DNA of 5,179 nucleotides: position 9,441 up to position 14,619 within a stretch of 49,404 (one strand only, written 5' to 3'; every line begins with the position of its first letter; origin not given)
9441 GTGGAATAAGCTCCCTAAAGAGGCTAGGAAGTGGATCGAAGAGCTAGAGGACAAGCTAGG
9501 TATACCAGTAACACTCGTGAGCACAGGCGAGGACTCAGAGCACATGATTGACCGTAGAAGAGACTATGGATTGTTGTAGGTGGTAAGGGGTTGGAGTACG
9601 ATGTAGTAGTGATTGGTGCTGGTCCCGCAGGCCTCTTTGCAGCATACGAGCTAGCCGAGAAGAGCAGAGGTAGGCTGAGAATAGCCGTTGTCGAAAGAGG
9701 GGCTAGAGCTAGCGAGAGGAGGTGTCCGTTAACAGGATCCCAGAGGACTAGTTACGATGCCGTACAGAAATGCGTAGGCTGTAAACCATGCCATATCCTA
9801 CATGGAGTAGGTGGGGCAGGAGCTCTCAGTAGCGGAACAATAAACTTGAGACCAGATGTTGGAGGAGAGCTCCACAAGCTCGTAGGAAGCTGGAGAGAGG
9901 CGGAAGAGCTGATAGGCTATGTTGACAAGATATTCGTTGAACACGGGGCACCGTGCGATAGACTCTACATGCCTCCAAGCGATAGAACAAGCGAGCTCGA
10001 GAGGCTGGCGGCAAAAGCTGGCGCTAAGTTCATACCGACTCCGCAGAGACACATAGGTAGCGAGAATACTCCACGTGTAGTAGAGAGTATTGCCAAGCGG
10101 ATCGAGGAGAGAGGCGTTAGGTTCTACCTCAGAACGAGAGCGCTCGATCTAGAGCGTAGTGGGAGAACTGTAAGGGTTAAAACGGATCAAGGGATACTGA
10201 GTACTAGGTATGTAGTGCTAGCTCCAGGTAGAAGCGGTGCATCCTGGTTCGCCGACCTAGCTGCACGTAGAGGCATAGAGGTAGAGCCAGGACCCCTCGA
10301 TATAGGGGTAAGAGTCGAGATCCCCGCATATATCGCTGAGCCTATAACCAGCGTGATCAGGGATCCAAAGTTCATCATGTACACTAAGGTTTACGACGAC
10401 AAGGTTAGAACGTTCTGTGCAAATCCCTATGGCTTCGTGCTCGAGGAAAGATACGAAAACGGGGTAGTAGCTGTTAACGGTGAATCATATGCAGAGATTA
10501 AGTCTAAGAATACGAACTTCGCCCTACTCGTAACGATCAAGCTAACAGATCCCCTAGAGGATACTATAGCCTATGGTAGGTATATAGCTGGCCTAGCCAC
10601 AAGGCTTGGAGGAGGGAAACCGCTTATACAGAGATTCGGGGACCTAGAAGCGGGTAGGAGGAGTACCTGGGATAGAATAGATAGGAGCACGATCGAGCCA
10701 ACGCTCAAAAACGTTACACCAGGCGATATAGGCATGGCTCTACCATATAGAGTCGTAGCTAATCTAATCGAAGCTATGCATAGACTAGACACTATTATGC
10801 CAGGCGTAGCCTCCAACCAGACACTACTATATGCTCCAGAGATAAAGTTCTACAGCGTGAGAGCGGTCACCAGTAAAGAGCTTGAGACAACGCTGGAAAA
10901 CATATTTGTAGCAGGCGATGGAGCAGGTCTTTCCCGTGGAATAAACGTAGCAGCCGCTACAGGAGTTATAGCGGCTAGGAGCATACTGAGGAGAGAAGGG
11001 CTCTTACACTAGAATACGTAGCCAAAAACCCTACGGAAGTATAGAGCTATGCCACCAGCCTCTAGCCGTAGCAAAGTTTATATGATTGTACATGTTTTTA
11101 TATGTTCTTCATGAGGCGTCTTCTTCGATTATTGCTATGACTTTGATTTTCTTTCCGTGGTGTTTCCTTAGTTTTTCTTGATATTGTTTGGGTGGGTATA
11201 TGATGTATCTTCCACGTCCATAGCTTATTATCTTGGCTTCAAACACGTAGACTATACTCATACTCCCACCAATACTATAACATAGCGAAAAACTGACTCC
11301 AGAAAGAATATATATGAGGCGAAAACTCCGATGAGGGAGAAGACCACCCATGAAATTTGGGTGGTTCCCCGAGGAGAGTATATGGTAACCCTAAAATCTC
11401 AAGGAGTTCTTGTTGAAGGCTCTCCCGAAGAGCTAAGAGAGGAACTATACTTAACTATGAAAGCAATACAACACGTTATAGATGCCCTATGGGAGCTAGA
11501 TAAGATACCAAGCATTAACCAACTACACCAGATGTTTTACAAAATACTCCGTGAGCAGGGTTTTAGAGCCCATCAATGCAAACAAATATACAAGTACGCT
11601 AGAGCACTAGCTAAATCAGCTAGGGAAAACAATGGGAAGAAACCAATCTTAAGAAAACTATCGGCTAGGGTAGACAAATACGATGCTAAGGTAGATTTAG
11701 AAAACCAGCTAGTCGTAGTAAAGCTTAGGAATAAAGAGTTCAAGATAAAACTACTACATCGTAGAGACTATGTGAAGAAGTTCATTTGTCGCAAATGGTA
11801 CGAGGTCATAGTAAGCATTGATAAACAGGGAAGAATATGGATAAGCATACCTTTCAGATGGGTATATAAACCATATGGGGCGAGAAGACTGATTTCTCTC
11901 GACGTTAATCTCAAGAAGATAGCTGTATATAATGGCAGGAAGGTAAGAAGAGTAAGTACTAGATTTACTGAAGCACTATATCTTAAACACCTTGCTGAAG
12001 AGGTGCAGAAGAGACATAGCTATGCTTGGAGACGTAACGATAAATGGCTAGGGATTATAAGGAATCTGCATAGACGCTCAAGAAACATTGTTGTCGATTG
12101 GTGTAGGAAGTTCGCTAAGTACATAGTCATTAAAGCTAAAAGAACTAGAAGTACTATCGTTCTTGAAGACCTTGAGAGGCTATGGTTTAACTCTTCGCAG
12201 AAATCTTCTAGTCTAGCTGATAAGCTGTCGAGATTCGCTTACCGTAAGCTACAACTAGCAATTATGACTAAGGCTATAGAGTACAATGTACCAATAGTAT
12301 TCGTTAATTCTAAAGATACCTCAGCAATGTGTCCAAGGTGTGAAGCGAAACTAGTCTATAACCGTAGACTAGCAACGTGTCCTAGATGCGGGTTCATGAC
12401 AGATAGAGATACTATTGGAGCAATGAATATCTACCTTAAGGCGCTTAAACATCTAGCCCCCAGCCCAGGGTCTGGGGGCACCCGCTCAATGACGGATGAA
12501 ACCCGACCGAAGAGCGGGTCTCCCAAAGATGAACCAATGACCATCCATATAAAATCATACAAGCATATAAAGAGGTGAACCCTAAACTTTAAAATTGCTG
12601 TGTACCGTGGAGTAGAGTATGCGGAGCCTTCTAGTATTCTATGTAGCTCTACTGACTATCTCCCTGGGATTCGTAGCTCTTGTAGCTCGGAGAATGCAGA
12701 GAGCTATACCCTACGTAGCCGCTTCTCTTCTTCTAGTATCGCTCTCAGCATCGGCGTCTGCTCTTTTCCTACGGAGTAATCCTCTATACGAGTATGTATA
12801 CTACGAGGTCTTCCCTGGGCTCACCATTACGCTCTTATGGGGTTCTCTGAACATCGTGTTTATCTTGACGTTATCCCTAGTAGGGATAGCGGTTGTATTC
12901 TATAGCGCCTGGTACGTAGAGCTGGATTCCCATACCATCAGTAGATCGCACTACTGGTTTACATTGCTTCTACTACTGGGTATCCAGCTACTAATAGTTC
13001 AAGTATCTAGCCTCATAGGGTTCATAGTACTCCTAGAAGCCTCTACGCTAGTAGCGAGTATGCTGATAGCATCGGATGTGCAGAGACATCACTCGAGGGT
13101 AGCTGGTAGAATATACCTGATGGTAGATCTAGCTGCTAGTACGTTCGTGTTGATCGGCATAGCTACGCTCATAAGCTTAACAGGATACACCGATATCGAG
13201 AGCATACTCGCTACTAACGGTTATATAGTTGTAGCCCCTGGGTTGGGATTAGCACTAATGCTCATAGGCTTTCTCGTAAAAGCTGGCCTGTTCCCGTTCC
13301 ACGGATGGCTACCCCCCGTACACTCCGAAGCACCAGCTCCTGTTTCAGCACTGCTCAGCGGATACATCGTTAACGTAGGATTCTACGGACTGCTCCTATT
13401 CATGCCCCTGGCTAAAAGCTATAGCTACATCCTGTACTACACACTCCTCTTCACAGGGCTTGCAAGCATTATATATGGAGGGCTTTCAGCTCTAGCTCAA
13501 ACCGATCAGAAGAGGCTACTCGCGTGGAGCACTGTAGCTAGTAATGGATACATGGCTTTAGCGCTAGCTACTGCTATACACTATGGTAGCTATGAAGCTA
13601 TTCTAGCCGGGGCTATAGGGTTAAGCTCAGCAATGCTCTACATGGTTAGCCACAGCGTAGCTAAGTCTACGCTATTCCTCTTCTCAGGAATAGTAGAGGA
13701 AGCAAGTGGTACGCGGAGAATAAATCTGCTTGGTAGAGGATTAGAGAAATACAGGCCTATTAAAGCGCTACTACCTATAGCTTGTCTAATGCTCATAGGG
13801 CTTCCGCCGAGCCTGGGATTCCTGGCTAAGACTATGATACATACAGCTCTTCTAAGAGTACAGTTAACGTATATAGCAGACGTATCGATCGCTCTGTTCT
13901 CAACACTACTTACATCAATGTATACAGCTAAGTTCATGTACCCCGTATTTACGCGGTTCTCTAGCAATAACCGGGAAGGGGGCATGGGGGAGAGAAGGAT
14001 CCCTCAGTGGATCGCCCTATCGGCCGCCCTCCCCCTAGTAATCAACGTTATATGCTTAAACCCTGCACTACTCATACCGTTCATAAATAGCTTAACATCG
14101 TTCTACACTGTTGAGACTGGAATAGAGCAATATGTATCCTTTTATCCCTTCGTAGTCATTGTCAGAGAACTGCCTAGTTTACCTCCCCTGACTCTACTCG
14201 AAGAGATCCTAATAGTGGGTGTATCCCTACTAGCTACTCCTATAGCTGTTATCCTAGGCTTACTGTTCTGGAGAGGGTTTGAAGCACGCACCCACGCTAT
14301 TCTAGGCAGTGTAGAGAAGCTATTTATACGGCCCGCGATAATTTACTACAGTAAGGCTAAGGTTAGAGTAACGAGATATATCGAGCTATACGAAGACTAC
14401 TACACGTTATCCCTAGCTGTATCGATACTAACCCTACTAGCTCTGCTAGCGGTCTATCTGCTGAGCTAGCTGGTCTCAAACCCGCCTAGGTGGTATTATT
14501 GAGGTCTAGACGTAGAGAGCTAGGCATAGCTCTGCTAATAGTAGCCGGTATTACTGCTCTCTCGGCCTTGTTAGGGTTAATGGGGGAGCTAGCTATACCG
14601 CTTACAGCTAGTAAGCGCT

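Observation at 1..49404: The entire 49,404-nt window is one perfect palindrome with no spacer (2 x 24,702 nt)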

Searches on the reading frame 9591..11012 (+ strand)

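Call 19: search_protein_families(library=pfam, proteins=[window:9591-11012:+])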
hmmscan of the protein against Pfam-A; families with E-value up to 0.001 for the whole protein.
window:9591-11012:+ (473 aa): 15 families
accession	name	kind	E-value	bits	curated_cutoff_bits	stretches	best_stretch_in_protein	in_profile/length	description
PF01266.30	DAO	-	2.5e-16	60.6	27.9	2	4-41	1-35/353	FAD dependent oxidoreductase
PF07992.20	Pyr_redox_2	-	7.4e-14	52.3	26.1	1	3-48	1-43/291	Pyridine nucleotide-disulphide oxidoreductase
PF21688.3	FAD-depend_C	-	7.8e-14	52.8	27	1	265-417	38-194/197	FAD-dependent protein, C-terminal domain-like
PF03486.20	HI0933_like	-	9.4e-10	38.8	50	1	4-40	2-35/244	HI0933-like protein Rossmann domain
PF00890.30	FAD_binding_2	-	9.7e-09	35.3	20.4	1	4-39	1-33/414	FAD binding domain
PF01946.23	Thi4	-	1.6e-06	28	26.2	1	1-36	16-49/235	Thi4 family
PF01134.28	GIDA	-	1.6e-06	27.9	22.1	0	414-467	331-385/391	Glucose inhibited division protein A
PF13454.12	NAD_binding_9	-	1.7e-06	28.6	21.8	0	6-41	1-36/155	FAD-NAD(P)-binding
PF13738.12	Pyr_redox_3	-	8.4e-06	25.7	30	0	6-38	1-31/305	Pyridine nucleotide-disulphide oxidoreductase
PF13450.12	NAD_binding_8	-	2.1e-05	25.1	21.9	1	7-40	1-31/68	NAD(P)-binding Rossmann-like domain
PF01593.30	Amino_oxidase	-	4.5e-05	23.3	19.8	0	160-218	203-260/443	Flavin containing amine oxidoreductase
PF12831.13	FAD_oxidored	-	9.8e-05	22.2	27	0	4-35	1-29/416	FAD dependent oxidoreductase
PF00070.33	Pyr_redox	-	0.00038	21.3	22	0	162-198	41-79/82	Pyridine nucleotide-disulphide oxidoreductase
PF01494.25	FAD_binding_3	-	0.00048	19.9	22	0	2-39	1-35/349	FAD binding domain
PF05834.18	Lycopene_cycl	-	0.00088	18.9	23.4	0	4-39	1-35/380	Lycopene cyclase protein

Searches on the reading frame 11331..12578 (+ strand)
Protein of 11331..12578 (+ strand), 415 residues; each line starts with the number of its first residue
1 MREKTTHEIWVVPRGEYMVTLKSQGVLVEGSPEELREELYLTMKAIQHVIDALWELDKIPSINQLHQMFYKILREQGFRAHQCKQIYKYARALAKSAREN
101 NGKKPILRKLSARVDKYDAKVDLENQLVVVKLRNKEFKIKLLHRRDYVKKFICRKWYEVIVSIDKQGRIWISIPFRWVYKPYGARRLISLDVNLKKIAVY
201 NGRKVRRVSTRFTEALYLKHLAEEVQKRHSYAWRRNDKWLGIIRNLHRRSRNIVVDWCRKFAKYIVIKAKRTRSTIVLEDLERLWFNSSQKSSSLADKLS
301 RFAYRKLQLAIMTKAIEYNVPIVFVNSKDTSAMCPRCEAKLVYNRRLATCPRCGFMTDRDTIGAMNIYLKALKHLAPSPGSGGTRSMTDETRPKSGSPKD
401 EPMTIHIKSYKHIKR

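Call 19: search_protein_families(library=pfam, proteins=[window:11331-12578:+])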
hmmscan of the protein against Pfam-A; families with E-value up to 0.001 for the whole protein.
window:11331-12578:+ (415 aa): 1 family
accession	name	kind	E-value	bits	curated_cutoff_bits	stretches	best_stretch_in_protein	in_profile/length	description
PF07282.18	Cas12f1-like_TNB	-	9.4e-15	55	26.3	1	304-367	1-60/60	Cas12f1-like, TNB domain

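Call 38: search_protein_families(library=ncbifam, proteins=[window:11331-12578:+], max_evalue=0.01)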
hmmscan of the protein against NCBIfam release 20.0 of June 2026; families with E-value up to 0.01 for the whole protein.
window:11331-12578:+ (415 aa): 6 families
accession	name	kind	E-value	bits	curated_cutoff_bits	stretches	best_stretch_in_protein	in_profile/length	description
NF040570.1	guided_TnpB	subfamily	1.5e-26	93.6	100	1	94-367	96-386/389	RNA-guided endonuclease TnpB family protein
NF049972.1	CRISPR_Cas12f2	exception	2e-20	73.1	450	1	189-375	330-523/524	type V CRISPR-associated effector Cas12f2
TIGR01766.2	TIGR01766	domain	2.2e-15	56.9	32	1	250-331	1-82/82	IS200/IS605 family accessory protein TnpB-related protein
NF038281.1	IS200_TnpB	exception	1e-10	41.3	425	1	62-371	56-359/360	IS200/IS605 family element RNA-guided endonuclease TnpB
NF038280.1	IS607_TnpB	exception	7.5e-07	28.4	350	1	186-384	203-404/431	IS607 family element RNA-guided endonuclease TnpB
NF045604.1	cas_Cas12e_CasX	equivalog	0.0011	17.4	200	0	223-344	640-763/886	type V CRISPR RNA-guided endonuclease Cas12e/CasX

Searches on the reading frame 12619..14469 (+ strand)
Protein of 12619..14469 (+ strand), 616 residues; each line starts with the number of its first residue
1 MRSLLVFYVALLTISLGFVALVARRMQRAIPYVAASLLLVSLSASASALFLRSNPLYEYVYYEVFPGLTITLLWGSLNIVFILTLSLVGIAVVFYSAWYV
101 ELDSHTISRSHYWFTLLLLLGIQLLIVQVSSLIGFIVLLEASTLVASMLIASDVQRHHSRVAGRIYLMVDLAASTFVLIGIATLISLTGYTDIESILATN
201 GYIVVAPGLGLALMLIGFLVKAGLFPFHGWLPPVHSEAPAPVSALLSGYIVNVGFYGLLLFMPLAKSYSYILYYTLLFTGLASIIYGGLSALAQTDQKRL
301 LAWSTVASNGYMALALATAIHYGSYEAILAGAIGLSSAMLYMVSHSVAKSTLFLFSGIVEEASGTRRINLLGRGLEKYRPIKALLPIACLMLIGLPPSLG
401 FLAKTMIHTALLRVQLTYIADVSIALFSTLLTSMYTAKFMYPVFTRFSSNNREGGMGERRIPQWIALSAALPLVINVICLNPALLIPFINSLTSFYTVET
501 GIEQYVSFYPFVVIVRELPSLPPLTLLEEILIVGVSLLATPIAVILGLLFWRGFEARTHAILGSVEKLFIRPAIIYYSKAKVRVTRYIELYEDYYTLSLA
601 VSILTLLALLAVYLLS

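Call 19: search_protein_families(library=pfam, proteins=[window:12619-14469:+])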
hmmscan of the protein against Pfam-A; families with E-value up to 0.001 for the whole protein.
window:12619-14469:+ (616 aa): 1 family
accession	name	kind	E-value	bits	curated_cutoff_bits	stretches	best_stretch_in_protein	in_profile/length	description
PF00361.26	Proton_antipo_M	-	1e-51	176.4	21.5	1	131-422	3-286/294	NADH:quinone oxidoreductase/Mrp antiporter, TM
